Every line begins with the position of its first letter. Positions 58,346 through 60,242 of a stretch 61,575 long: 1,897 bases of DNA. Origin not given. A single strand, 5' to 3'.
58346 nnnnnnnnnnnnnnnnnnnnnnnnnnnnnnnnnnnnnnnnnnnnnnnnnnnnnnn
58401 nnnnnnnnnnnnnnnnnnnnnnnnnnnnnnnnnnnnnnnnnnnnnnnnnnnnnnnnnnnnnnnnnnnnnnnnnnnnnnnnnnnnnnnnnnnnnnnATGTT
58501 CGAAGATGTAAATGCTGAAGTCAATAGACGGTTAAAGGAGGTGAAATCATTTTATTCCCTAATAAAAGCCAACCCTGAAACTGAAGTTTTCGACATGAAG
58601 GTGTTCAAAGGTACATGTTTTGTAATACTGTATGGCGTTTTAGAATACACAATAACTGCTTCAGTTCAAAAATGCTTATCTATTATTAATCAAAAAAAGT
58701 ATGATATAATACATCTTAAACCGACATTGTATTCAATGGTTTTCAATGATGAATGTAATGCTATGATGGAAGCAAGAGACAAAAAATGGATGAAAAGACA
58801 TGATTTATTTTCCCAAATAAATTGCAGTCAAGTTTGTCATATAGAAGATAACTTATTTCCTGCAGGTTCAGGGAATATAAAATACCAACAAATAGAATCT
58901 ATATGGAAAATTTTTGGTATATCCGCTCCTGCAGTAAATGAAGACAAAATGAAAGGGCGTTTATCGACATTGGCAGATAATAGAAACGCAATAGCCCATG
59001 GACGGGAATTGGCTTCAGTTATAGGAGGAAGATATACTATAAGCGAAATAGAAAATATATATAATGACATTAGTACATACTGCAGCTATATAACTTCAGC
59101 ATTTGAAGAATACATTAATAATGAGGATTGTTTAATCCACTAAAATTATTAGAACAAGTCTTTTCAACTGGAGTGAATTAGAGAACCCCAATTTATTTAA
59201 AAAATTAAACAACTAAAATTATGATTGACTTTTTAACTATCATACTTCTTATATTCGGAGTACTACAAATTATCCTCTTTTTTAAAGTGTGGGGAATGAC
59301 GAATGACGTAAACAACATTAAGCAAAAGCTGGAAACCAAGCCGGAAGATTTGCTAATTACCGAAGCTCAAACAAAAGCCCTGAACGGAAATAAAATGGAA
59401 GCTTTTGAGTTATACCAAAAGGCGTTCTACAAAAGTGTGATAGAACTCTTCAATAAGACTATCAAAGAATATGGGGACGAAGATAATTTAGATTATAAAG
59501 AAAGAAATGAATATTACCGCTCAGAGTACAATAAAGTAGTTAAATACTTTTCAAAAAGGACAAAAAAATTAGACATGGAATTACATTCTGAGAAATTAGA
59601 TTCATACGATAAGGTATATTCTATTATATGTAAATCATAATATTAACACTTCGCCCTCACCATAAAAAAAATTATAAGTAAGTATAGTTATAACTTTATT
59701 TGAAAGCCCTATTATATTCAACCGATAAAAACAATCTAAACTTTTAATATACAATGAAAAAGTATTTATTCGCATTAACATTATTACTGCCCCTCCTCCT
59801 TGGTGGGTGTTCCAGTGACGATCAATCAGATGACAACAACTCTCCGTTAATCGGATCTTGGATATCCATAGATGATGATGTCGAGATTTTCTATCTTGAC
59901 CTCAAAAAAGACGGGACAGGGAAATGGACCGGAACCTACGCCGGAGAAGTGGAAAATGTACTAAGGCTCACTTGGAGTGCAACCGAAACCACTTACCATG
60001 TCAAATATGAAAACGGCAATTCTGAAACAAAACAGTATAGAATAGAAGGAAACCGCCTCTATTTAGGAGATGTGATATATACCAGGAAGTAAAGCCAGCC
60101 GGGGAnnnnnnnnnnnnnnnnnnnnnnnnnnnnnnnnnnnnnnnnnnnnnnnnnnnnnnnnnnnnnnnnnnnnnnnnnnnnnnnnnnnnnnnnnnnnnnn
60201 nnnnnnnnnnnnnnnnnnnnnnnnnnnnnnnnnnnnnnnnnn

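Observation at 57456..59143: DUF262 (ParB/GmrSD-like) plus Rx4H HEPN two-gene module co-oriented with the repressor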

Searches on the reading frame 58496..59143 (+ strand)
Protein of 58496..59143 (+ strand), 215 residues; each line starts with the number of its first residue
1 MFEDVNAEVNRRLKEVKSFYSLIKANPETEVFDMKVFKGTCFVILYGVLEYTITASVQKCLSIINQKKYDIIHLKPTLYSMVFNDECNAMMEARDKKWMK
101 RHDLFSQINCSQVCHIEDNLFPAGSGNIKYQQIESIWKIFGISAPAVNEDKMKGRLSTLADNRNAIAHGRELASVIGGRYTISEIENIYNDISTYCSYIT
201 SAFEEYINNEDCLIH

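Call 3: search_protein_families(library=pfam, proteins=[window:58496-59143:+], max_evalue=1)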
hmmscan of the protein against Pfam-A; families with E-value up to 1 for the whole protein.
window:58496-59143:+ (215 aa): 2 families
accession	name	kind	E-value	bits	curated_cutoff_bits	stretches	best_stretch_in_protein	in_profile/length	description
PF18737.6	HEPN_MAE_28990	-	1.8e-16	61.4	26.8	1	6-211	6-210/211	MAE_28990/MAE_18760-like HEPN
PF18735.6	HEPN_RiboL-PSP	-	1.7e-15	57.8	28.4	1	8-204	2-190/191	RiboL-PSP-HEPN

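Call 4: search_protein_families(library=padloc, proteins=[window:58496-59143:+], max_evalue=1)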
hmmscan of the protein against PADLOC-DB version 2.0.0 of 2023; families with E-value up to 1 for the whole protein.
window:58496-59143:+ (215 aa): 1 family
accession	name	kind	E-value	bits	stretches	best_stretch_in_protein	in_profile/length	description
PDLC03820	RTasHEPN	-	0.012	13.7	1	146-170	67-91/148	DRT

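Call 5: search_protein_families(library=ncbifam, proteins=[window:58496-59143:+], max_evalue=1)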
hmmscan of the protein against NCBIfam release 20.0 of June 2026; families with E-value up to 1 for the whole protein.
window:58496-59143:+ (215 aa): 0 families

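Call 14: find_homologous_proteins(query=window:58496-59140:+)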
Query window:58496-59140:+ (215 aa): 36 proteins with E <= 0.001 among 98 candidates.
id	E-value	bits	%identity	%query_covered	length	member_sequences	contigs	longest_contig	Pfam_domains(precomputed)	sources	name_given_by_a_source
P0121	2.3e-136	470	97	100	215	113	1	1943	PF18735.7,PF18737.7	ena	-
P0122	4.8e-89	316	66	100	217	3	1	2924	PF18735.7,PF18737.7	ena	-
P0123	1.4e-86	308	64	99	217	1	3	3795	PF18735.7,PF18737.7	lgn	-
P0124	7.6e-86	305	63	100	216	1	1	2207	PF18735.7,PF18737.7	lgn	-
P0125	6.2e-83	296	61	100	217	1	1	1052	PF18735.7,PF18737.7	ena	-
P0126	1.5e-82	294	63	100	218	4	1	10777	PF18735.7,PF18737.7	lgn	-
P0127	1.9e-82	294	64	100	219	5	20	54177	PF18735.7,PF18737.7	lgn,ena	-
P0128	2.3e-82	294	63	100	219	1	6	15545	PF18735.7,PF18737.7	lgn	-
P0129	4.8e-82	293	63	100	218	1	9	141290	PF18735.7,PF18737.7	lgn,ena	-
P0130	9.4e-82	292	61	100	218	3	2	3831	PF18735.7,PF18737.7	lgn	-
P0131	1.3e-81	291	63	100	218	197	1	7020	PF18735.7,PF18737.7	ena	-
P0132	1.2e-80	288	63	100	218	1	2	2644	PF18735.7,PF18737.7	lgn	-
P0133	3.7e-80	287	59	100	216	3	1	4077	PF18735.7,PF18737.7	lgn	-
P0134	1.2e-79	285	58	99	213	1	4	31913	PF18735.7,PF18737.7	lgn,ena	-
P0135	5.4e-79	283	62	100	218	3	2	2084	PF18735.7,PF18737.7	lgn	-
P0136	3.0e-77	277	59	100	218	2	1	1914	PF18735.7,PF18737.7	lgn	-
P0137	1.4e-76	275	57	100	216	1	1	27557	PF18735.7,PF18737.7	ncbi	-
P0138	9.8e-76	272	57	98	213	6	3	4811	PF18735.7,PF18737.7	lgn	-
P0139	1.8e-75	271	57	98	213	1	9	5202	PF18735.7,PF18737.7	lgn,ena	-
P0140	9.4e-75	269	57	98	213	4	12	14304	PF18735.7,PF18737.7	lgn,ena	-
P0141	1.4e-73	265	55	98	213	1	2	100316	PF18735.7,PF18737.7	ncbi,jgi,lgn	jgi:hypothetical protein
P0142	2.2e-73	264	57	99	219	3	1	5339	PF18735.7,PF18737.7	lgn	-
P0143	4.2e-73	263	56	98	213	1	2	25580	PF18735.7,PF18737.7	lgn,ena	-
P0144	7.7e-73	263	57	98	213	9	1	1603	PF18735.7,PF18737.7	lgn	-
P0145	9.5e-65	236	53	99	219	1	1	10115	PF18735.7,PF18737.7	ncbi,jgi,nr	ncbi:MAG: hypothetical protein LBT43_18465 [Prevotella sp.]|jgi:hypothetical protein|nr:hypothetical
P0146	1.4e-62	229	52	99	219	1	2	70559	PF18735.7,PF18737.7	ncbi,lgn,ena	-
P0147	1.1e-59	220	51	98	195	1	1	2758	PF18735.7,PF18737.7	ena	-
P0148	2.8e-58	215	47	99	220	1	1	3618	PF18735.7,PF18737.7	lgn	-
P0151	9.1e-45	171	41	100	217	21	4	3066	PF18735.7,PF18737.7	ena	-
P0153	4.5e-33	133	37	100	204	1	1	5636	PF18735.7,PF18737.7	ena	-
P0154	3.4e-27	114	34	98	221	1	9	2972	PF18735.7,PF18737.7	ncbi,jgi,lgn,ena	-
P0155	5.0e-27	113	34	99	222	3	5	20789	PF18735.7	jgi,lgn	jgi:hypothetical protein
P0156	3.3e-19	87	40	63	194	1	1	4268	PF18735.7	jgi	-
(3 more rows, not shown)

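Call 26: search_solved_structures(query=A2, max_evalue=1)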
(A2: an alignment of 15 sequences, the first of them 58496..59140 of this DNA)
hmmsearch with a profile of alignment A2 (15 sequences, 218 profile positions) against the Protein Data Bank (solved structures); distinct sequences matched with E-value up to 1: 0.

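Call 62: predict_structure(alignment_id=A2)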
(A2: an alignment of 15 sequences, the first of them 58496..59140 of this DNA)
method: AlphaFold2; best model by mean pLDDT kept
length: 215 residues; sequences in the alignment: 15
mean_pLDDT: 82.3   pTM: 0.80
mean pLDDT of the five models: 82.3, 81.1, 81.1, 80.7, 79.5
residues with pLDDT >= 90: 86; 70-90: 86; 50-70: 42; < 50: 1
segments of 3 or more residues with pLDDT < 50: none
pLDDT, mean of each block of 10 residues (from residue 1): 91 88 72 86 93 91 85 74 63 59 70 69 70 85 86 89 92 94 92 95 91 73
secondary structure, 60 per line:
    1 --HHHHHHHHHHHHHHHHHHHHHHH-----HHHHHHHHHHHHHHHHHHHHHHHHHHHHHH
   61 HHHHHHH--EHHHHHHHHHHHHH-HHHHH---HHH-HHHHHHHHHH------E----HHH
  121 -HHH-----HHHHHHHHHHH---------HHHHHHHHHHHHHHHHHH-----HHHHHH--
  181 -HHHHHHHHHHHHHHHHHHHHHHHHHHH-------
elements in order: H3-25 H31-67 H71-83 H85-89 H97-106 H130-140 H150-167 H173-178 H182-208

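Call 66: search_protein_representatives(alignment_id=A2)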
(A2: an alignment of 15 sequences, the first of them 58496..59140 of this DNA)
Query: 15 sequences, 218 profile positions. Proteins with E-value up to 0.001 (for the whole library): 1293; up to 1e-10: 533; up to 1e-30: 203. The best 150 are listed.
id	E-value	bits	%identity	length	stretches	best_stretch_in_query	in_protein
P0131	3.7e-98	343.5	-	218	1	1-217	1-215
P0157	5.4e-67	241.7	-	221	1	1-218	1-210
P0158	7.6e-66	237.9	-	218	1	2-218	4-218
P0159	4.9e-65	235.3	-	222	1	1-217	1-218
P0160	6.9e-65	234.8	-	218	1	1-218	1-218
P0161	9.5e-65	234.3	-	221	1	1-218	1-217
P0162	1.6e-64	233.6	-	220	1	1-217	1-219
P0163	4.8e-64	232.0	-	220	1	1-217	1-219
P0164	4.5e-62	225.6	-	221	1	1-217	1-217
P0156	9.4e-62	224.5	-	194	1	1-192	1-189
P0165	9.9e-62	224.5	-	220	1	4-217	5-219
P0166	2.0e-61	223.5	-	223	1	1-217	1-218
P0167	5.2e-61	222.1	-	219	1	1-218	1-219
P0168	9.9e-61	221.2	-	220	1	2-216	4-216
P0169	1.5e-60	220.6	-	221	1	1-217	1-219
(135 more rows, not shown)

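Call 68: fold_search(model_id=the predicted structure, library=pdb)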
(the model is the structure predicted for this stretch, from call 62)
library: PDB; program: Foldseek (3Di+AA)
matches with E <= 10: 244; with E <= 0.001: 0
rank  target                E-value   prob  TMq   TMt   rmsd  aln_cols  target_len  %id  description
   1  7jtk_C                4.4e-01  0.25  0.28  0.17  20.5       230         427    9  Radial spoke 1 isolated from Chlamydomonas reinhardtii (released 2020-12-16)
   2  4tql_A                9.9e-01  0.08  0.20  0.19  30.4       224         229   12  Computationally designed three helix bundle (released 2014-10-15)
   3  8ubg_A                1.1e+00  0.10  0.22  0.21  17.0       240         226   11  DpHF19 filament (released 2024-04-10)
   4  8uao_A                1.1e+00  0.20  0.30  0.29  16.9       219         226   14  DpHF18 filament (released 2024-04-10)
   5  5q0q_A                1.2e+00  0.05  0.15  0.15  21.2       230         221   10  Ligand binding to FARNESOID-X-RECEPTOR (released 2017-07-05)
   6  3ipu_B                1.2e+00  0.04  0.14  0.13  19.9       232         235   10  X-ray structure of benzisoxazole urea synthetic agonist bound to the LXR-alpha (released 2010-06-02)
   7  5f3o_A                1.3e+00  0.06  0.17  0.18  21.9       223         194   13  Crystal structure of EhRNaseIII229 from Entamoeba histolytica complexed with Mn2+ (released 2016-12-28)
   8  9lni                  1.4e+00  0.10  0.20  0.21  16.4       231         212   10  Crystal structure of the de novo designed protein ZZ1 (released 2025-06-04)
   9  7wxz_B                1.4e+00  0.09  0.17  0.20  16.9       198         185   16  Crystal structure of the recombinant protein HR121 from the S2 protein of SARS-CoV-2 (released 2022-11-23)
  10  6h2d_P                1.4e+00  0.08  0.17  0.17  20.6       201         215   10  Structure of the soluble AhlC of the tripartite alpha-pore forming toxin, AHL, from Aeromonas hydrophila. (released 2019-07-10)
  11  7sqc_1F               1.4e+00  0.04  0.13  0.12  28.4       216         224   12  Ciliary C1 central pair apparatus isolated from Chlamydomonas reinhardtii (released 2022-04-13)
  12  3o10_A                1.5e+00  0.23  0.30  0.39   7.7       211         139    8  Crystal structure of the HEPN domain from human sacsin (released 2011-03-30)
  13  8ga6                  1.5e+00  0.05  0.15  0.10  20.0       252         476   10  Geometrically programmable nanomaterial construction using regularized protein building blocks (released 2024-03-13)
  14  8tn1_A                1.7e+00  0.16  0.25  0.32  12.1       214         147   11  De novo designed protein binds poly ADP ribose polymerase inhibitors (PARPi) - apo (released 2024-04-24)
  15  4uos                  1.7e+00  0.09  0.21  0.24  20.9       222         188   14  Thermodynamic hyperstability in parametrically designed helical bundles (released 2014-11-05)
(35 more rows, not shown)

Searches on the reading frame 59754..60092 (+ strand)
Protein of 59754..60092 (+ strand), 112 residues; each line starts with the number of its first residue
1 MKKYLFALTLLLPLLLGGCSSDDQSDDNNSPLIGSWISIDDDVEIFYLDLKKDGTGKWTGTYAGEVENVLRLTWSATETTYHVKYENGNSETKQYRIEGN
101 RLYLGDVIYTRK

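Call 3: search_protein_families(library=pfam, proteins=[window:59754-60092:+], max_evalue=1)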
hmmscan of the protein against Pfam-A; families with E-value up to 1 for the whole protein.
window:59754-60092:+ (112 aa): 3 families
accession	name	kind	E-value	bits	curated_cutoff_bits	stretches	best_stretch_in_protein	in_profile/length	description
PF13648.12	Lipocalin_4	-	0.0048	18.2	22.4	1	40-102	20-87/89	Lipocalin-like domain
PF21743.3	PTM_DIR17_Tudor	-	0.042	14.1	27.2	1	74-91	20-37/48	PTM/DIR17-like, Tudor domain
PF08139.17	LPAM_1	-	0.37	11.8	20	0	1-20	1-18/18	Prokaryotic membrane lipoprotein lipid attachment site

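Call 4: search_protein_families(library=padloc, proteins=[window:59754-60092:+], max_evalue=1)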
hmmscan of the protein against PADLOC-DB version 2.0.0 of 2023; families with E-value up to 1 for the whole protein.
window:59754-60092:+ (112 aa): 0 families

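Call 5: search_protein_families(library=ncbifam, proteins=[window:59754-60092:+], max_evalue=1)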
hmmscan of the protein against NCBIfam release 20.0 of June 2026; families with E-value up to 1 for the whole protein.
window:59754-60092:+ (112 aa): 4 families
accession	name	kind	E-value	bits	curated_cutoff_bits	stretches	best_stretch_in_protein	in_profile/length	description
NF040528.1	SP_0198_lipo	equivalog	0.013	15.4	100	1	5-106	5-113/144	SP_0198 family lipoprotein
NF052634.1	Riean_0653_fam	subfamily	0.039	14.9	57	1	1-31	1-29/176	Riean_0653 family protein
TIGR03066.1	Gem_osc_para_1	paralog_domain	0.077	13.1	93.25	1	8-57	8-57/121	TIGR03066 family protein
NF045774.1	cytochro_C551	exception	0.095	12.7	118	1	1-29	1-29/110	cytochrome c551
